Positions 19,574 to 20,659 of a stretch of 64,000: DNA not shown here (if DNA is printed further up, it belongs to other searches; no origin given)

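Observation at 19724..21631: Histidine kinase whose sensor module looks like a VUT/DUF165 (YhhQ-type) permease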

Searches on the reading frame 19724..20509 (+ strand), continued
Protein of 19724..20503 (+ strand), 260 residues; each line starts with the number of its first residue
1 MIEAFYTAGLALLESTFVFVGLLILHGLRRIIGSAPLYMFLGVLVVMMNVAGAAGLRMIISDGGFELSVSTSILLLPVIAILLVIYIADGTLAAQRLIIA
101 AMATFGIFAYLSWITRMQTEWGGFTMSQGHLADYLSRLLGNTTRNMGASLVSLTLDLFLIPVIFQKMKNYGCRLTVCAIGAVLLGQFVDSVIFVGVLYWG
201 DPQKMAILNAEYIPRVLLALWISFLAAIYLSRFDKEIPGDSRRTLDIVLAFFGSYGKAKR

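Call 64: list_cluster_members(proteins=[P0178, P0180, P0182, P0190, P0202, P0205, P0207, P0213, P0224, P0233])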
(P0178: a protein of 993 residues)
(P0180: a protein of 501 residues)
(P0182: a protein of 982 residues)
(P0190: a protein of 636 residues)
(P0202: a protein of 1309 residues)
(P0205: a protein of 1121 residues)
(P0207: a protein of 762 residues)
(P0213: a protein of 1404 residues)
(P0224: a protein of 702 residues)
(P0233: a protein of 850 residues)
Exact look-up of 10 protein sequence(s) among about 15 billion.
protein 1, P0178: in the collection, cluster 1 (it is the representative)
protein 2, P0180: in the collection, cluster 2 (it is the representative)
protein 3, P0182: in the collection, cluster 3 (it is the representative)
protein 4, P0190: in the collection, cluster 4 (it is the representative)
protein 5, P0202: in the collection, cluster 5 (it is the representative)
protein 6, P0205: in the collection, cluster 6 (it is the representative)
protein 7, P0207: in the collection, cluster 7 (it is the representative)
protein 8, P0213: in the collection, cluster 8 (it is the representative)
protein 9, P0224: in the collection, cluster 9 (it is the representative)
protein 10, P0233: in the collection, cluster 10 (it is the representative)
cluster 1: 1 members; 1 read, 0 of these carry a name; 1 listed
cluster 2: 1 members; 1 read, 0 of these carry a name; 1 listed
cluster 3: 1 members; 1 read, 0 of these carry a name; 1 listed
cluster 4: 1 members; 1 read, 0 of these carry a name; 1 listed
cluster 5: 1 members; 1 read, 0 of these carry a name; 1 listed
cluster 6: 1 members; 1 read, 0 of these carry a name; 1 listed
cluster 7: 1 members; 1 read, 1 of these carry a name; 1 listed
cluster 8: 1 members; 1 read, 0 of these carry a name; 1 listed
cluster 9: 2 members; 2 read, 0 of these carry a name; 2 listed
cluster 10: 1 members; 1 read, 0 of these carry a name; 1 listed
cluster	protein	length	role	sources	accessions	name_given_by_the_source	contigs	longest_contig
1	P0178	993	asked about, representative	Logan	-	-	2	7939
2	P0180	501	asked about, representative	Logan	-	-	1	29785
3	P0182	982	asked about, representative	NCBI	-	-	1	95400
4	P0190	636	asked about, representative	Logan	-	-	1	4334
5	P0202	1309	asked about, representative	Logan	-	-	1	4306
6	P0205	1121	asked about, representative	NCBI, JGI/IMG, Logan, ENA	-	-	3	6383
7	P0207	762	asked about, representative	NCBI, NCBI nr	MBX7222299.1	MAG: response regulator [Blastocatellia bacterium] | response regulator [Blastocatellia bacterium]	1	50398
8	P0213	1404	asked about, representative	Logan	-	-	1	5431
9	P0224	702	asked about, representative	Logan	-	-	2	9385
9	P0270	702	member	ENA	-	-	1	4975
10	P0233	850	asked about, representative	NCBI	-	-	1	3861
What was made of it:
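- Tried and rejected: Only one of ten carried a name, from a Blastocatellia bacterium (call 64), so the phyletic breadth outside Lentisphaeria stays poorly resolved.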

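Call 70: find_encoding_contigs(protein=P0182, flank=6000, max_places=1)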
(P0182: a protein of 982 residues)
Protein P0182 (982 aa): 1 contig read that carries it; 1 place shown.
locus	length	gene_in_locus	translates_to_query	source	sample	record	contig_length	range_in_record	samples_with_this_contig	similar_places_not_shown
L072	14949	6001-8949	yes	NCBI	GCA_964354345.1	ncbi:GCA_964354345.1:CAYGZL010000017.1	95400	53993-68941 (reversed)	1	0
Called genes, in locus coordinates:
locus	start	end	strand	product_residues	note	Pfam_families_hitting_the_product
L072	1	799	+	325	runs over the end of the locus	PF00294:PfkB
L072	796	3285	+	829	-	PF00122:E1-E2_ATPase, PF00702:Hydrolase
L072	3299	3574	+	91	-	-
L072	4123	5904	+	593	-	PF00089:Trypsin, PF13365:Trypsin_2, PF00595:PDZ (weak), PF13180:PDZ_2 (weak), PF17820:PDZ_6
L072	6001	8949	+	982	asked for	PF20973:VUPS, PF00989:PAS, PF08448:PAS_4, PF13426:PAS_9, PF01590:GAF, PF13185:GAF_2, PF01590:GAF, PF13185:GAF_2, +5 more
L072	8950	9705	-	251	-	PF00300:His_Phos_1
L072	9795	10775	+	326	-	PF03786:UxuA, PF01261:AP_endonuc_2, PF03786:UxuA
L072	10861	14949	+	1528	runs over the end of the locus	-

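Call 71: find_encoding_contigs(protein=P0207, flank=6000, max_places=1)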
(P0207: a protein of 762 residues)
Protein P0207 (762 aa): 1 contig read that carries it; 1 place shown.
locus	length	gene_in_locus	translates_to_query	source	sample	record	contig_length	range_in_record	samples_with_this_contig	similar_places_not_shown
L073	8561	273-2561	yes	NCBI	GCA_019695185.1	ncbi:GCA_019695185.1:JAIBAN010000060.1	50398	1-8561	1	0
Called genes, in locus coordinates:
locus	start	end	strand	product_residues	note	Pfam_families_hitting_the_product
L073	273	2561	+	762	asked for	PF20973:VUPS, PF00989:PAS (weak), PF13188:PAS_8 (weak), PF00512:HisKA, PF02518:HATPase_c, PF00072:Response_reg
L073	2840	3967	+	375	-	PF17396:DUF1611_N, PF07755:DUF1611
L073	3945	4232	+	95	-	PF01329:Pterin_4a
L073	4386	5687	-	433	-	PF05977:MFS_3, PF07690:MFS_1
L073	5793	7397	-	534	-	-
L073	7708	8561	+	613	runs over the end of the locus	PF01401:Peptidase_M2, PF01432:Peptidase_M3 (weak)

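Call 72: find_encoding_contigs(protein=P0180, flank=6000, max_places=1)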
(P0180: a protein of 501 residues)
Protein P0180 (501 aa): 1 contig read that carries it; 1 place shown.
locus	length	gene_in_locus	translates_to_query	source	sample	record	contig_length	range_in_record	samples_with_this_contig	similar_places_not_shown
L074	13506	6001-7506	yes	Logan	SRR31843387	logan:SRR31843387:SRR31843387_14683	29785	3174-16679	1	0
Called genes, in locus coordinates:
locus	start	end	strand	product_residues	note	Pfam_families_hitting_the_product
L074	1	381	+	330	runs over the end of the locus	PF00493:MCM (faint), PF20030:bpMoxR, PF01078:Mg_chelatase (faint), PF00004:AAA (weak), PF07726:AAA_3, PF07728:AAA_5, PF17863:AAA_lid_2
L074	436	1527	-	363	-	PF01075:Glyco_transf_9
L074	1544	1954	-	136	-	PF01243:PNPOx_N, PF12900:Pyridox_ox_2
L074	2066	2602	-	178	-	PF04203:Sortase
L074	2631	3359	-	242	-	PF14014:DUF4230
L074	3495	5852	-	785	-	PF13567:DUF4131, PF03772:Competence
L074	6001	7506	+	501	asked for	PF20973:VUPS, PF02592:Vut_1 (faint), PF00512:HisKA, PF02518:HATPase_c, PF14501:HATPase_c_5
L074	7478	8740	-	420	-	PF02441:Flavoprotein, PF04127:DFP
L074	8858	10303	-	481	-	PF05090:HTTM, PF22777:VKGC_lumenal_dom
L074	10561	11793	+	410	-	PF02608:Bmp (weak)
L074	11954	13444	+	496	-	PF00005:ABC_tran, PF13304:AAA_21 (faint), PF00005:ABC_tran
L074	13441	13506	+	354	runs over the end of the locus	PF02653:BPD_transp_2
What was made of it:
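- VUPS kinases outside this clade lack the linkage (calls 70-72). Other VUPS kinases are also orphans without mcsAB (calls 70-72), so orphan status does not point to McsAB.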
